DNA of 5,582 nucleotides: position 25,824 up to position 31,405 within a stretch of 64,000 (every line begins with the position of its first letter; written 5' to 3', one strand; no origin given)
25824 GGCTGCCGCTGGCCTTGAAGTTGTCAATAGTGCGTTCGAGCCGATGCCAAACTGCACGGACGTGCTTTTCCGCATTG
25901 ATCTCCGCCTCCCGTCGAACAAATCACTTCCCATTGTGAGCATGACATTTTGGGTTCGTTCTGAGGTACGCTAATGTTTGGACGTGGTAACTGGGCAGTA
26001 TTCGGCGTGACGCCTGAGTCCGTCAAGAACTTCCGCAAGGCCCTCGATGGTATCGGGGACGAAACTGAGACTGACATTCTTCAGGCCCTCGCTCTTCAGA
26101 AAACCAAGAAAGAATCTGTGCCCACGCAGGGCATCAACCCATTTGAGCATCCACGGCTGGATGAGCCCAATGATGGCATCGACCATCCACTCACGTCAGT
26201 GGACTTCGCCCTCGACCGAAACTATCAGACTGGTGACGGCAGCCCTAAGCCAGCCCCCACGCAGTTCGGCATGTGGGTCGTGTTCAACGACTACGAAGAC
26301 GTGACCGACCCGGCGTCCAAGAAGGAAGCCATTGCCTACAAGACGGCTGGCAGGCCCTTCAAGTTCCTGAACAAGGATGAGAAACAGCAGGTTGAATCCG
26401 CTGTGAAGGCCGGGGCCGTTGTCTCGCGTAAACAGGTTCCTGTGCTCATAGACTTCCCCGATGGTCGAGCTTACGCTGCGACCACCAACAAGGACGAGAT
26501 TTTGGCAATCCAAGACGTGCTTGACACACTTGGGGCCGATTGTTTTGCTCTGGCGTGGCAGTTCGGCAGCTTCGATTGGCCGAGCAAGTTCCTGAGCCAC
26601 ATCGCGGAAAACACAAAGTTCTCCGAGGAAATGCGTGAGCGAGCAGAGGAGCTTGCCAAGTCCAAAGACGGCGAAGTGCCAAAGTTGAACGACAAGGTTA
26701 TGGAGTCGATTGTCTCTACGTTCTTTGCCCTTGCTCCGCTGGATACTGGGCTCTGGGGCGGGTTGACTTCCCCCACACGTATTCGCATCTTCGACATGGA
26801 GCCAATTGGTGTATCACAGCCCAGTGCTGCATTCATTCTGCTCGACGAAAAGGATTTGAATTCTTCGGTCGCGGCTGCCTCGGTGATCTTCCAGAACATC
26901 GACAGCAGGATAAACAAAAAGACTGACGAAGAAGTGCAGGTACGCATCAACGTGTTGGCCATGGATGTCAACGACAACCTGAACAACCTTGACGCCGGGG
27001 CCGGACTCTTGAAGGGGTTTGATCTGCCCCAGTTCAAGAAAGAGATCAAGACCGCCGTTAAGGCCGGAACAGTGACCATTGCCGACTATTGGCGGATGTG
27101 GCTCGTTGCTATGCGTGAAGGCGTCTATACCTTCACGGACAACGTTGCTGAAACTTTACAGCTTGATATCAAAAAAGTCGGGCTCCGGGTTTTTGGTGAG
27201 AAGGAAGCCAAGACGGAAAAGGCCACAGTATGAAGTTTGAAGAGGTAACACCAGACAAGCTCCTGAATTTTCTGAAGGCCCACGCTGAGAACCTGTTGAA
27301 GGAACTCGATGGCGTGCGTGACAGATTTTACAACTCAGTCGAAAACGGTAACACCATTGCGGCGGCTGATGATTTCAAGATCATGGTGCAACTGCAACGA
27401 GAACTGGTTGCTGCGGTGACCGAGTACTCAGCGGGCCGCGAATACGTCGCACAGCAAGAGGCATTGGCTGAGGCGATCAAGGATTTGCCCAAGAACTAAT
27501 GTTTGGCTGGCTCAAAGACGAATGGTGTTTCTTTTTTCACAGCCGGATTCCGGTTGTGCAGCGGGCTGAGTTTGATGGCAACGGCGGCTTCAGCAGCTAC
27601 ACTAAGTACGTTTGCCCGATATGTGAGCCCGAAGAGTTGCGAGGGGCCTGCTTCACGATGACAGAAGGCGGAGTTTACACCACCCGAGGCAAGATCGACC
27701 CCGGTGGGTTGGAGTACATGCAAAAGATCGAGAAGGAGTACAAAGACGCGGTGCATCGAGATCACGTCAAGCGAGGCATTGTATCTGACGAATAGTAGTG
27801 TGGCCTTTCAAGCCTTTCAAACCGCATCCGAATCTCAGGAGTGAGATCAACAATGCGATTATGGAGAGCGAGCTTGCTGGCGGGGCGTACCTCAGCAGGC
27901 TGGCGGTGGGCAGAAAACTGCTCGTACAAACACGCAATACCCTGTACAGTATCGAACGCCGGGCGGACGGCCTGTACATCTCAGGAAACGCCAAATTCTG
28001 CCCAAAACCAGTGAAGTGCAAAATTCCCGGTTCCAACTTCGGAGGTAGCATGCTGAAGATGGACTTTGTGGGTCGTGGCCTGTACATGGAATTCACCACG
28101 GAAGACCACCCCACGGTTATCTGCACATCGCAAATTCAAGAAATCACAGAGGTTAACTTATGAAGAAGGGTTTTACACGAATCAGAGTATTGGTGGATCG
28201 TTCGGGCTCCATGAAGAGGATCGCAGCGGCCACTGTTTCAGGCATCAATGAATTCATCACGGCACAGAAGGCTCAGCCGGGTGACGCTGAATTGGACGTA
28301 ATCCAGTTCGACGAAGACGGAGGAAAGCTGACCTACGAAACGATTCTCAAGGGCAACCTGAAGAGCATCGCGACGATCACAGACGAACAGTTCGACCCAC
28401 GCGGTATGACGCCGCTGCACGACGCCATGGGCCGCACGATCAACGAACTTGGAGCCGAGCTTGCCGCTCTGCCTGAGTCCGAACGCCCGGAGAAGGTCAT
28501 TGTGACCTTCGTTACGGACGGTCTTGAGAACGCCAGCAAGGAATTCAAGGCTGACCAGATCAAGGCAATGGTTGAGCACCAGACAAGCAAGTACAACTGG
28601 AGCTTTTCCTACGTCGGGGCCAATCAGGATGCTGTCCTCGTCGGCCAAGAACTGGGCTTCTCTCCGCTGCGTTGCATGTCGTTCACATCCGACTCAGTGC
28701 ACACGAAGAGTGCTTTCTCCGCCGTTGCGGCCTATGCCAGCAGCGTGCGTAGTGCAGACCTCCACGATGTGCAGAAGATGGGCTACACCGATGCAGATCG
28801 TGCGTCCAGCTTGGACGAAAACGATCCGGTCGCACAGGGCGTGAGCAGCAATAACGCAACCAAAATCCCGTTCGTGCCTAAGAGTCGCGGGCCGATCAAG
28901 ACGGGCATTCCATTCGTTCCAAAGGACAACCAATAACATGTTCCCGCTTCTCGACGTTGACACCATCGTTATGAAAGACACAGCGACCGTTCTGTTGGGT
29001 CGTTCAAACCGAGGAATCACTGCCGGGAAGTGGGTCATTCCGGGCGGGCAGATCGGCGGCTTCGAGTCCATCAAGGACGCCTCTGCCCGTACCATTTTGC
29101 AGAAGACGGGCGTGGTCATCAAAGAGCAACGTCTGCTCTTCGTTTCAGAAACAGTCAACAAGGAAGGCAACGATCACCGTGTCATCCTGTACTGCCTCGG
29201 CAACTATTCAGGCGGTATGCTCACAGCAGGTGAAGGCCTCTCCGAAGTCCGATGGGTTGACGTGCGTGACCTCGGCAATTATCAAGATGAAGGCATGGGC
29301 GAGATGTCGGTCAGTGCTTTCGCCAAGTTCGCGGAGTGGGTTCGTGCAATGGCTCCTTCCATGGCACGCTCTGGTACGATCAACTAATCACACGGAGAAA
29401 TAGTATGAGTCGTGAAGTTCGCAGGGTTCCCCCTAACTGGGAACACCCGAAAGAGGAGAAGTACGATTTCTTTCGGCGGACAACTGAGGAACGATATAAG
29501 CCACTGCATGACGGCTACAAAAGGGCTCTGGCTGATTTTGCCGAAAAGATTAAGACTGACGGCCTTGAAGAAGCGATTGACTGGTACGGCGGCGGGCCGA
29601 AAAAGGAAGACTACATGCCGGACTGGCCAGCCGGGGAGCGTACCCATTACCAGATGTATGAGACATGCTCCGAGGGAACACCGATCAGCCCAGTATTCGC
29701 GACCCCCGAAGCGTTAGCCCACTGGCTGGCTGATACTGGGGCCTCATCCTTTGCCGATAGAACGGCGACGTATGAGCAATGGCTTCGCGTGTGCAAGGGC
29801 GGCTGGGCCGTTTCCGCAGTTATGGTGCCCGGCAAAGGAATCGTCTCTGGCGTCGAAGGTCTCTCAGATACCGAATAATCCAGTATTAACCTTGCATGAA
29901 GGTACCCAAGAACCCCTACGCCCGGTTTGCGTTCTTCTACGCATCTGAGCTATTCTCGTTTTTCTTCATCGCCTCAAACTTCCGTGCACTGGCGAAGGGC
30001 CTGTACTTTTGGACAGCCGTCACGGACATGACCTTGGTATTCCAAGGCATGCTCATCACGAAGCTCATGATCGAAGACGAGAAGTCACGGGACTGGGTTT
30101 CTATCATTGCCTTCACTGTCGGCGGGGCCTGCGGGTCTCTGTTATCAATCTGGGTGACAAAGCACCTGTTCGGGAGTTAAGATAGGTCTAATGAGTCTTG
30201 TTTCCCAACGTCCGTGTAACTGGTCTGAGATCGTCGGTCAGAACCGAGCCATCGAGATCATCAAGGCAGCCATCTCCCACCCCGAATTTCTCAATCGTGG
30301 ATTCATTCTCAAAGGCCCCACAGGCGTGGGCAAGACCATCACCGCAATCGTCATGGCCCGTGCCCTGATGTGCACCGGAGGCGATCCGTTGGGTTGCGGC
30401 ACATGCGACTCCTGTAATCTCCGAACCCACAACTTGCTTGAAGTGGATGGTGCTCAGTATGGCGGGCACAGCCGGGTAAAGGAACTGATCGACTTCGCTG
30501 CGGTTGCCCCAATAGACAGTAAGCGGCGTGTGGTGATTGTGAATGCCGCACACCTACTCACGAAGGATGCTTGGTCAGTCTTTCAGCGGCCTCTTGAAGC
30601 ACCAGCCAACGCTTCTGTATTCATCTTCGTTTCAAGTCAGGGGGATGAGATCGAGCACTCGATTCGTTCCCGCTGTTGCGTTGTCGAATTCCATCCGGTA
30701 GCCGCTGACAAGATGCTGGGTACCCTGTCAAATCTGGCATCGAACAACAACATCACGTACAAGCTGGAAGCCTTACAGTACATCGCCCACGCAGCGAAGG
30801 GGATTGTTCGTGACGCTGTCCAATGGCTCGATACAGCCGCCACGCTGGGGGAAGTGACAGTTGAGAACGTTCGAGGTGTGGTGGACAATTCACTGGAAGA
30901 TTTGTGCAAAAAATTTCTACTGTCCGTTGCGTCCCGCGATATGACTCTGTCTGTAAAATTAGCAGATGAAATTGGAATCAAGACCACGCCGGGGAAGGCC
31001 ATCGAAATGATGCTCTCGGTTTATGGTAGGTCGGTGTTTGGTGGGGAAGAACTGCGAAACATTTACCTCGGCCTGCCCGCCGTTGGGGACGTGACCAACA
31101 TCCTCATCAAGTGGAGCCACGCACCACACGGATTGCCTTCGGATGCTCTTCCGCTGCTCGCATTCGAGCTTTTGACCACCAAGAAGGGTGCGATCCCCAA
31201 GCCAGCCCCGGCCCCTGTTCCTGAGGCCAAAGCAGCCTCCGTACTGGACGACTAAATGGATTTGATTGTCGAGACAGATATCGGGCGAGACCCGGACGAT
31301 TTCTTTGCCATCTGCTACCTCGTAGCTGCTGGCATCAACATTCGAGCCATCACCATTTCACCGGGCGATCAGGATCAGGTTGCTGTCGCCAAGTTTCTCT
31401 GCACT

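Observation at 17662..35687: Recurrent 15-nt motif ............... (core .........) just upstream of start codons; candidate phage-specific promoter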

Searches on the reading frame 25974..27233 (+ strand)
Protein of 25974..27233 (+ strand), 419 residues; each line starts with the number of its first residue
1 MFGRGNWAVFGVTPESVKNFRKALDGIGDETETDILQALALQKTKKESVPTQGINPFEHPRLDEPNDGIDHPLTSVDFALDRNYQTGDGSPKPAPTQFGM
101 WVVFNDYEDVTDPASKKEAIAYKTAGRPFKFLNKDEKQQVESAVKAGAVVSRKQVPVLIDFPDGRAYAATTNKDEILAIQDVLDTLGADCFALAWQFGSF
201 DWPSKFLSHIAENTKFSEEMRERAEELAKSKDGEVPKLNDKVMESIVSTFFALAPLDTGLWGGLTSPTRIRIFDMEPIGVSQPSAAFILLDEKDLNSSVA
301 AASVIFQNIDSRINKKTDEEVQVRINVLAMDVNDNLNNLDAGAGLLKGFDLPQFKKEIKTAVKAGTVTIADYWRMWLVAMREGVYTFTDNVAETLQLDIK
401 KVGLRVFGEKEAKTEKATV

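Call 10: search_protein_families(library=phrogs, proteins=[window:25974-27233:+])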
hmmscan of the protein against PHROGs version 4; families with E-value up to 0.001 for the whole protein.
window:25974-27233:+ (419 aa): 0 families

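Call 12: search_protein_families(library=pfam, proteins=[window:25974-27233:+])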
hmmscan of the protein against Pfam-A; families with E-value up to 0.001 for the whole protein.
window:25974-27233:+ (419 aa): 0 families

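Call 24: find_encoding_contigs(protein=window:25974-27233:+, flank=10000, max_places=6)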
Protein window:25974-27233:+ (419 aa): 8 contigs read that carry it; 2 places shown.
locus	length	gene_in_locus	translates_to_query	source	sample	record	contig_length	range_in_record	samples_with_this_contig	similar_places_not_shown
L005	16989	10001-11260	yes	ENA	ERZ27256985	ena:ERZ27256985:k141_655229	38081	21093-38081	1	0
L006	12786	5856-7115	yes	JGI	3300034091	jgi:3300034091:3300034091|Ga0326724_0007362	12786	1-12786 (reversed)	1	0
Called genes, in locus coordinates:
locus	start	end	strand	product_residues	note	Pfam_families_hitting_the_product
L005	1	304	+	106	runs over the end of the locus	-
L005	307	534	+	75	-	-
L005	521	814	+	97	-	-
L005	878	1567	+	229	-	-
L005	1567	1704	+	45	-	-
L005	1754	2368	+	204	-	-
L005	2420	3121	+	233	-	-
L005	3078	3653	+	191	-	-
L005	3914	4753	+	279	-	-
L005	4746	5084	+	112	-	-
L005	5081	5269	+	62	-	-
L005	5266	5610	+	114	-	-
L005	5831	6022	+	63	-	-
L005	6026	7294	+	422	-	PF21189:PHA02142 (faint), PF09414:RNA_ligase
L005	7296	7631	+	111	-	-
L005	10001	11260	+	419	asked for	-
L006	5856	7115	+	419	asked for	-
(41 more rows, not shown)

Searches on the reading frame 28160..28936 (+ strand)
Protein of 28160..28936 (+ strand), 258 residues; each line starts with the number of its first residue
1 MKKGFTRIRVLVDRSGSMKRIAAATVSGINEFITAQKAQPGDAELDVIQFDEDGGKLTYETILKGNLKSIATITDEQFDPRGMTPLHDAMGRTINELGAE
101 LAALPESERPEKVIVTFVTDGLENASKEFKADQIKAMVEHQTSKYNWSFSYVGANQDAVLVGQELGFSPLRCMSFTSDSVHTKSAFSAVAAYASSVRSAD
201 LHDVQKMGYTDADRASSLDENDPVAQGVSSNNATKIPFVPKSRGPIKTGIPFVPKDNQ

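Call 10: search_protein_families(library=phrogs, proteins=[window:28160-28936:+])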
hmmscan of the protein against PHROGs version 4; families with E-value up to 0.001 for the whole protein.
window:28160-28936:+ (258 aa): 3 families
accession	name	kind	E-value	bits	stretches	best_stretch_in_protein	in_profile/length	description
phrog_7371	-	unknown function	4.9e-54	184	1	5-216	6-202/204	-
phrog_26613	-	unknown function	2.3e-08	34.7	1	8-171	15-179/345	-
phrog_5359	-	unknown function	2.5e-07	31.5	1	7-154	29-178/229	-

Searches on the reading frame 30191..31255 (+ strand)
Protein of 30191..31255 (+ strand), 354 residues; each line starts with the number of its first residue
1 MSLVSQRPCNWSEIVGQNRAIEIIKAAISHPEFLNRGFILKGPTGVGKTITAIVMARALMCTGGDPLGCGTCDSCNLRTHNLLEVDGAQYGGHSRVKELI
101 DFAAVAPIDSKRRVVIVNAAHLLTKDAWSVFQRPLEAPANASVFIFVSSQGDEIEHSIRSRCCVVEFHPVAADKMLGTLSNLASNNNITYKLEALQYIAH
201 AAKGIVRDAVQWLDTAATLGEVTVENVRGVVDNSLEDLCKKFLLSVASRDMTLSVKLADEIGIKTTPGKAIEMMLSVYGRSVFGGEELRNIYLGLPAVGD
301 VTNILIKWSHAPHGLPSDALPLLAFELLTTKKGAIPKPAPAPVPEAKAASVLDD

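Call 10: search_protein_families(library=phrogs, proteins=[window:30191-31255:+])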
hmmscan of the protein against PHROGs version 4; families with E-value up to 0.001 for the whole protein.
window:30191-31255:+ (354 aa): 4 families
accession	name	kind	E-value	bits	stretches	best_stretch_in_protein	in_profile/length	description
phrog_5846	-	DNA, RNA and nucleotide metabolism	3.9e-34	119.5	1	6-234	10-219/380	clamp loader of DNA polymerase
phrog_168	-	DNA, RNA and nucleotide metabolism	4.9e-17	63.6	1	7-242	16-235/314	clamp loader of DNA polymerase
phrog_11838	-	DNA, RNA and nucleotide metabolism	1.9e-11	44.8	2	6-59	11-64/420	clamp loader of DNA polymerase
phrog_4871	-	other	0.00042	19.9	1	14-100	468-545/764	ATP-dependent protease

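Call 11: search_dna_similar(query=window:30191-31255:+, collection=phages, mode=protein, max_rows=25)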
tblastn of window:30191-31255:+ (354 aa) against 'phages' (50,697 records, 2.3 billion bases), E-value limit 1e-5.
Records with a match: 196; places in all: 196; records where one place covers at least 80% of the query: 3.
Best place of each record, by identity: <60% 196.
By first word of the organism name: Erwinia 49; Vibrio 41; Bacteriophage 23; Pseudomonas 13; Nodularia 9; Dickeya 8; Listeria 6; Haloarcula 6; Agrobacterium 5; Xanthomonas 4; and 20 more.
By host as written in the record: Erwinia amylovora 43; - 32; Vibrio parahaemolyticus 13; Pseudomonas putida KT2440 and Paw85 9; Listeria monocytogenes 6; Dickeya solani MK10 6; Haloarcula californiae 5; Nodularia spumigena KAC65 4; and 53 more.
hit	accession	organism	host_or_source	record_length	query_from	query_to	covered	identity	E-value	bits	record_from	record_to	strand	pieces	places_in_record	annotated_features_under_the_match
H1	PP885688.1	Tunturiibacter phage Tunturi_5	Tunturiibacter psychrotolerans X4BP1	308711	1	327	92%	33.9%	4e-58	208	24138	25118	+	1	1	clamp loader of DNA polymerase | exonuclease recombination-associated protein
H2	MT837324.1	Bacteriophage sp.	human fecal samples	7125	7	316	88%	29.0%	4e-28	121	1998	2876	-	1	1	record has no annotation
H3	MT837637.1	Bacteriophage sp.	human fecal samples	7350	7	261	72%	29.1%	5e-26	115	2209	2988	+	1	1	record has no annotation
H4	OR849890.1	Staphylococcus phage SA 1298 Kay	Staphylococcus aureus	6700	7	238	66%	31.8%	5e-28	120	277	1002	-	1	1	record has no annotation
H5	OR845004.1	Staphylococcus phage SA 1306 Kay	Staphylococcus aureus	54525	7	238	66%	31.8%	6e-28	120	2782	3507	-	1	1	record has no annotation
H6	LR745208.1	uncultured phage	metagenomic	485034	1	284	80%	25.9%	3e-10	124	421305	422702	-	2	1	record has no annotation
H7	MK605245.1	Nodularia phage vB_NspS-kac68v161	Nodularia spumigena kac68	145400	1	250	71%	29.0%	4e-23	106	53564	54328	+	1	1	DNA polymerase III subunit gamma/tau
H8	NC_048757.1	Nodularia phage vB_NspS-kac68v161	Nodularia spumigena kac68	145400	1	250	71%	29.0%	4e-23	106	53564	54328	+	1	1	clamp loader of DNA polymerase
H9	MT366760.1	Vibrio phage vB_VcorM_GR7B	Vibrio coralliilyticus RE98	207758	7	268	74%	27.4%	4e-15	83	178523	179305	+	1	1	putative DNA polymerase III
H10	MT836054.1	Bacteriophage sp.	human fecal samples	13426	7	264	73%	27.6%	3e-25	112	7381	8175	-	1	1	record has no annotation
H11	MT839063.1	Bacteriophage sp.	human fecal samples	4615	7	281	78%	25.9%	3e-23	106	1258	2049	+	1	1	record has no annotation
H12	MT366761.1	Vibrio phage vB_VcorM_GR11A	Vibrio coralliilyticus RE98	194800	5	268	75%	26.6%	8e-16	85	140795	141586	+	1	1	ruvB: holliday junction ATP-dependent DNA helicase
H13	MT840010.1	Bacteriophage sp.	human fecal samples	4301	7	261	72%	27.4%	1e-23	107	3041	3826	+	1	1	record has no annotation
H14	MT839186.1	Bacteriophage sp.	human fecal samples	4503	7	259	71%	27.4%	7e-26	114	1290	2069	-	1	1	record has no annotation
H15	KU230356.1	Nodularia phage vB_NpeS-2AV2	Nodularia sp. AV2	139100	1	232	66%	29.9%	4e-23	106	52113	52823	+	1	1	DNA polymerase III gamma/tau subunits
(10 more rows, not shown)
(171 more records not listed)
